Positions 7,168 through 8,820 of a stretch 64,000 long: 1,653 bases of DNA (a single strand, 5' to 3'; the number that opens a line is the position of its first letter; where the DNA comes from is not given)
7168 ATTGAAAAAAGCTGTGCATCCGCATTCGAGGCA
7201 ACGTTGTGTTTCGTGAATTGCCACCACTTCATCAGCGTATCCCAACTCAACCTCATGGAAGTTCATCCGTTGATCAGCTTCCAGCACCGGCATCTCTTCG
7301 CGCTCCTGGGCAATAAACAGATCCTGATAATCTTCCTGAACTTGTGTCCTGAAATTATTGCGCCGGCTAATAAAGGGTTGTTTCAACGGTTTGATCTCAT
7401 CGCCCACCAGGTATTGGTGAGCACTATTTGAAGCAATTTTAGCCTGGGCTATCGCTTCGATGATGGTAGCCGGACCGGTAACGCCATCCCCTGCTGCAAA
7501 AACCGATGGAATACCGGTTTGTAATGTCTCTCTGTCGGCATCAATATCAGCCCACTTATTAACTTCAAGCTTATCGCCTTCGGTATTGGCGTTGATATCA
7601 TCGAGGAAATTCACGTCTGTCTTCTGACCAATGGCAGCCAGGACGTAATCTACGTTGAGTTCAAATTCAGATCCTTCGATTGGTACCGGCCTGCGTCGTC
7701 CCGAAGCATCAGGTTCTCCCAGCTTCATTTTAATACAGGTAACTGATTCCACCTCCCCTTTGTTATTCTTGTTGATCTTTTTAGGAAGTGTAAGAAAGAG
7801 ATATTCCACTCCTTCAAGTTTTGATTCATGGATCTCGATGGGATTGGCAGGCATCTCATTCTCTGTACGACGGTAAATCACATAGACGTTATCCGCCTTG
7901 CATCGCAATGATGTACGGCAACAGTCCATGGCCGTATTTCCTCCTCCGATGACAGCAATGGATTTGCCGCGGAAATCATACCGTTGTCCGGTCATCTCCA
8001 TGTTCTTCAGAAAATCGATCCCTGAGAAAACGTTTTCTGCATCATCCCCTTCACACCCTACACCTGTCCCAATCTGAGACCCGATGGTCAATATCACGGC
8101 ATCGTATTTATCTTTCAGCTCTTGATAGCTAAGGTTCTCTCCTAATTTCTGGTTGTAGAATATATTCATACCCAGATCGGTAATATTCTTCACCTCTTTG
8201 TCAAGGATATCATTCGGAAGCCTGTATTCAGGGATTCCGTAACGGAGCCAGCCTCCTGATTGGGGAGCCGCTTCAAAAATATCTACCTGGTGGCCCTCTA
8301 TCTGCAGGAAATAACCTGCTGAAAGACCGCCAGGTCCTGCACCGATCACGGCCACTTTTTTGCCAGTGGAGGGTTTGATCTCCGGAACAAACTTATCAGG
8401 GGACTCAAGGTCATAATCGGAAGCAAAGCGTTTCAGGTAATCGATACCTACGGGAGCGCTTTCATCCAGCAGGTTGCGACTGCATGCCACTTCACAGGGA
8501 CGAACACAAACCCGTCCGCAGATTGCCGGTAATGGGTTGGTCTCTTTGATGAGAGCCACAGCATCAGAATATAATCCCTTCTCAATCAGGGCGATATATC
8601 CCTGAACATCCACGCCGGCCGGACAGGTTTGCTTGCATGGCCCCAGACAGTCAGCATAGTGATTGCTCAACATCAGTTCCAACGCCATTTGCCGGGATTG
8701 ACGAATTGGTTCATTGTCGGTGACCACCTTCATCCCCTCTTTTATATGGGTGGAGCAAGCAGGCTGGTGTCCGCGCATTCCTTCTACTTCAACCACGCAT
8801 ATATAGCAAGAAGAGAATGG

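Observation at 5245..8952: NuoG-like scaffold with a complete GltD/NfnB-type flavoprotein module inserted between its first two clusters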

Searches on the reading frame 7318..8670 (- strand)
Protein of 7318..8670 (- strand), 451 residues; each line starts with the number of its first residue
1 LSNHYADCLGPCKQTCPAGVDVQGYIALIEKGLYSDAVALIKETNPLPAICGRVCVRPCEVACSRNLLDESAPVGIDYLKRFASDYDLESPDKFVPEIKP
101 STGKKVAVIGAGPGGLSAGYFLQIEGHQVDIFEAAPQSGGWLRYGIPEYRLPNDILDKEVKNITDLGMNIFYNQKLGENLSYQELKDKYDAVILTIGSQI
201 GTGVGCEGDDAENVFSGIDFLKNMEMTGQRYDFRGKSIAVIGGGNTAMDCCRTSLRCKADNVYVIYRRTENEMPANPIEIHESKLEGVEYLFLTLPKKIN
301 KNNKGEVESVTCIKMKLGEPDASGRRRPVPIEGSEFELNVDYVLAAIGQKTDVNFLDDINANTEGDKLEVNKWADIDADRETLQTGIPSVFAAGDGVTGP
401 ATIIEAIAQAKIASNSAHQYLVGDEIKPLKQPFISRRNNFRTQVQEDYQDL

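Call 43: search_solved_structures(query=window:7318-8670:-, max_evalue=1e-20, show_alignments=5)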
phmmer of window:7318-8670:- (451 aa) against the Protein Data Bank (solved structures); distinct sequences matched with E-value up to 1e-20: 12.
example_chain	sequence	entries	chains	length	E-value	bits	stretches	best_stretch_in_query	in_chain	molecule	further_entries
9n5u_A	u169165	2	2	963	2.9e-125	421.8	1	1-424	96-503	NfnA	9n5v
9bov_A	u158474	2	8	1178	1.7e-123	416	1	1-441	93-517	Molybdopterin oxidoreductase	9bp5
8oh5_C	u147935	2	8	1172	1.4e-113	383.3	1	2-426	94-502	Formate dehydrogenase-O, major subunit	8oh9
4ylf_B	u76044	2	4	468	3.3e-96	326.1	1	10-424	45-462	Dihydropyrimidine dehydrogenase subunit A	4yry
5jca_L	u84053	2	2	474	4.4e-82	279.5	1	10-422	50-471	NADH-dependent Ferredoxin:NADP Oxidoreductase (NfnI) subunit alpha | NADH-dependent Ferredoxin:NADP Oxidoreductase subunit alpha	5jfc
5vj7_A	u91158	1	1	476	4.6e-66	226.7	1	10-421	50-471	Oxidoreductase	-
2vdc_G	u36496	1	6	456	3e-60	207.5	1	3-422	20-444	GLUTAMATE SYNTHASE [NADPH] SMALL CHAIN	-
6s6s_G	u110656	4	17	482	3.7e-60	207.2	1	3-422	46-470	Glutamate synthase [NADPH] small chain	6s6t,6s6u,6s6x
7mfm_I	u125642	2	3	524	8.5e-47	163.2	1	16-428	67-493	Glutamate synthase (NADPH) small chain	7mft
7m31_A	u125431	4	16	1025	9.1e-39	136.7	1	10-422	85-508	Dihydropyrimidine dehydrogenase [NADP(+)]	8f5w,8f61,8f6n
1h7x_A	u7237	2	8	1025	9.2e-39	136.7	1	10-422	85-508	DIHYDROPYRIMIDINE DEHYDROGENASE | Dihydropyrimidine dehydrogenase [NADP(+)]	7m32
1gt8_A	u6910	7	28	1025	9.3e-39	136.7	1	10-422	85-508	DIHYDROPYRIMIDINE DEHYDROGENASE | Dihydropyrimidine dehydrogenase [NADP(+)]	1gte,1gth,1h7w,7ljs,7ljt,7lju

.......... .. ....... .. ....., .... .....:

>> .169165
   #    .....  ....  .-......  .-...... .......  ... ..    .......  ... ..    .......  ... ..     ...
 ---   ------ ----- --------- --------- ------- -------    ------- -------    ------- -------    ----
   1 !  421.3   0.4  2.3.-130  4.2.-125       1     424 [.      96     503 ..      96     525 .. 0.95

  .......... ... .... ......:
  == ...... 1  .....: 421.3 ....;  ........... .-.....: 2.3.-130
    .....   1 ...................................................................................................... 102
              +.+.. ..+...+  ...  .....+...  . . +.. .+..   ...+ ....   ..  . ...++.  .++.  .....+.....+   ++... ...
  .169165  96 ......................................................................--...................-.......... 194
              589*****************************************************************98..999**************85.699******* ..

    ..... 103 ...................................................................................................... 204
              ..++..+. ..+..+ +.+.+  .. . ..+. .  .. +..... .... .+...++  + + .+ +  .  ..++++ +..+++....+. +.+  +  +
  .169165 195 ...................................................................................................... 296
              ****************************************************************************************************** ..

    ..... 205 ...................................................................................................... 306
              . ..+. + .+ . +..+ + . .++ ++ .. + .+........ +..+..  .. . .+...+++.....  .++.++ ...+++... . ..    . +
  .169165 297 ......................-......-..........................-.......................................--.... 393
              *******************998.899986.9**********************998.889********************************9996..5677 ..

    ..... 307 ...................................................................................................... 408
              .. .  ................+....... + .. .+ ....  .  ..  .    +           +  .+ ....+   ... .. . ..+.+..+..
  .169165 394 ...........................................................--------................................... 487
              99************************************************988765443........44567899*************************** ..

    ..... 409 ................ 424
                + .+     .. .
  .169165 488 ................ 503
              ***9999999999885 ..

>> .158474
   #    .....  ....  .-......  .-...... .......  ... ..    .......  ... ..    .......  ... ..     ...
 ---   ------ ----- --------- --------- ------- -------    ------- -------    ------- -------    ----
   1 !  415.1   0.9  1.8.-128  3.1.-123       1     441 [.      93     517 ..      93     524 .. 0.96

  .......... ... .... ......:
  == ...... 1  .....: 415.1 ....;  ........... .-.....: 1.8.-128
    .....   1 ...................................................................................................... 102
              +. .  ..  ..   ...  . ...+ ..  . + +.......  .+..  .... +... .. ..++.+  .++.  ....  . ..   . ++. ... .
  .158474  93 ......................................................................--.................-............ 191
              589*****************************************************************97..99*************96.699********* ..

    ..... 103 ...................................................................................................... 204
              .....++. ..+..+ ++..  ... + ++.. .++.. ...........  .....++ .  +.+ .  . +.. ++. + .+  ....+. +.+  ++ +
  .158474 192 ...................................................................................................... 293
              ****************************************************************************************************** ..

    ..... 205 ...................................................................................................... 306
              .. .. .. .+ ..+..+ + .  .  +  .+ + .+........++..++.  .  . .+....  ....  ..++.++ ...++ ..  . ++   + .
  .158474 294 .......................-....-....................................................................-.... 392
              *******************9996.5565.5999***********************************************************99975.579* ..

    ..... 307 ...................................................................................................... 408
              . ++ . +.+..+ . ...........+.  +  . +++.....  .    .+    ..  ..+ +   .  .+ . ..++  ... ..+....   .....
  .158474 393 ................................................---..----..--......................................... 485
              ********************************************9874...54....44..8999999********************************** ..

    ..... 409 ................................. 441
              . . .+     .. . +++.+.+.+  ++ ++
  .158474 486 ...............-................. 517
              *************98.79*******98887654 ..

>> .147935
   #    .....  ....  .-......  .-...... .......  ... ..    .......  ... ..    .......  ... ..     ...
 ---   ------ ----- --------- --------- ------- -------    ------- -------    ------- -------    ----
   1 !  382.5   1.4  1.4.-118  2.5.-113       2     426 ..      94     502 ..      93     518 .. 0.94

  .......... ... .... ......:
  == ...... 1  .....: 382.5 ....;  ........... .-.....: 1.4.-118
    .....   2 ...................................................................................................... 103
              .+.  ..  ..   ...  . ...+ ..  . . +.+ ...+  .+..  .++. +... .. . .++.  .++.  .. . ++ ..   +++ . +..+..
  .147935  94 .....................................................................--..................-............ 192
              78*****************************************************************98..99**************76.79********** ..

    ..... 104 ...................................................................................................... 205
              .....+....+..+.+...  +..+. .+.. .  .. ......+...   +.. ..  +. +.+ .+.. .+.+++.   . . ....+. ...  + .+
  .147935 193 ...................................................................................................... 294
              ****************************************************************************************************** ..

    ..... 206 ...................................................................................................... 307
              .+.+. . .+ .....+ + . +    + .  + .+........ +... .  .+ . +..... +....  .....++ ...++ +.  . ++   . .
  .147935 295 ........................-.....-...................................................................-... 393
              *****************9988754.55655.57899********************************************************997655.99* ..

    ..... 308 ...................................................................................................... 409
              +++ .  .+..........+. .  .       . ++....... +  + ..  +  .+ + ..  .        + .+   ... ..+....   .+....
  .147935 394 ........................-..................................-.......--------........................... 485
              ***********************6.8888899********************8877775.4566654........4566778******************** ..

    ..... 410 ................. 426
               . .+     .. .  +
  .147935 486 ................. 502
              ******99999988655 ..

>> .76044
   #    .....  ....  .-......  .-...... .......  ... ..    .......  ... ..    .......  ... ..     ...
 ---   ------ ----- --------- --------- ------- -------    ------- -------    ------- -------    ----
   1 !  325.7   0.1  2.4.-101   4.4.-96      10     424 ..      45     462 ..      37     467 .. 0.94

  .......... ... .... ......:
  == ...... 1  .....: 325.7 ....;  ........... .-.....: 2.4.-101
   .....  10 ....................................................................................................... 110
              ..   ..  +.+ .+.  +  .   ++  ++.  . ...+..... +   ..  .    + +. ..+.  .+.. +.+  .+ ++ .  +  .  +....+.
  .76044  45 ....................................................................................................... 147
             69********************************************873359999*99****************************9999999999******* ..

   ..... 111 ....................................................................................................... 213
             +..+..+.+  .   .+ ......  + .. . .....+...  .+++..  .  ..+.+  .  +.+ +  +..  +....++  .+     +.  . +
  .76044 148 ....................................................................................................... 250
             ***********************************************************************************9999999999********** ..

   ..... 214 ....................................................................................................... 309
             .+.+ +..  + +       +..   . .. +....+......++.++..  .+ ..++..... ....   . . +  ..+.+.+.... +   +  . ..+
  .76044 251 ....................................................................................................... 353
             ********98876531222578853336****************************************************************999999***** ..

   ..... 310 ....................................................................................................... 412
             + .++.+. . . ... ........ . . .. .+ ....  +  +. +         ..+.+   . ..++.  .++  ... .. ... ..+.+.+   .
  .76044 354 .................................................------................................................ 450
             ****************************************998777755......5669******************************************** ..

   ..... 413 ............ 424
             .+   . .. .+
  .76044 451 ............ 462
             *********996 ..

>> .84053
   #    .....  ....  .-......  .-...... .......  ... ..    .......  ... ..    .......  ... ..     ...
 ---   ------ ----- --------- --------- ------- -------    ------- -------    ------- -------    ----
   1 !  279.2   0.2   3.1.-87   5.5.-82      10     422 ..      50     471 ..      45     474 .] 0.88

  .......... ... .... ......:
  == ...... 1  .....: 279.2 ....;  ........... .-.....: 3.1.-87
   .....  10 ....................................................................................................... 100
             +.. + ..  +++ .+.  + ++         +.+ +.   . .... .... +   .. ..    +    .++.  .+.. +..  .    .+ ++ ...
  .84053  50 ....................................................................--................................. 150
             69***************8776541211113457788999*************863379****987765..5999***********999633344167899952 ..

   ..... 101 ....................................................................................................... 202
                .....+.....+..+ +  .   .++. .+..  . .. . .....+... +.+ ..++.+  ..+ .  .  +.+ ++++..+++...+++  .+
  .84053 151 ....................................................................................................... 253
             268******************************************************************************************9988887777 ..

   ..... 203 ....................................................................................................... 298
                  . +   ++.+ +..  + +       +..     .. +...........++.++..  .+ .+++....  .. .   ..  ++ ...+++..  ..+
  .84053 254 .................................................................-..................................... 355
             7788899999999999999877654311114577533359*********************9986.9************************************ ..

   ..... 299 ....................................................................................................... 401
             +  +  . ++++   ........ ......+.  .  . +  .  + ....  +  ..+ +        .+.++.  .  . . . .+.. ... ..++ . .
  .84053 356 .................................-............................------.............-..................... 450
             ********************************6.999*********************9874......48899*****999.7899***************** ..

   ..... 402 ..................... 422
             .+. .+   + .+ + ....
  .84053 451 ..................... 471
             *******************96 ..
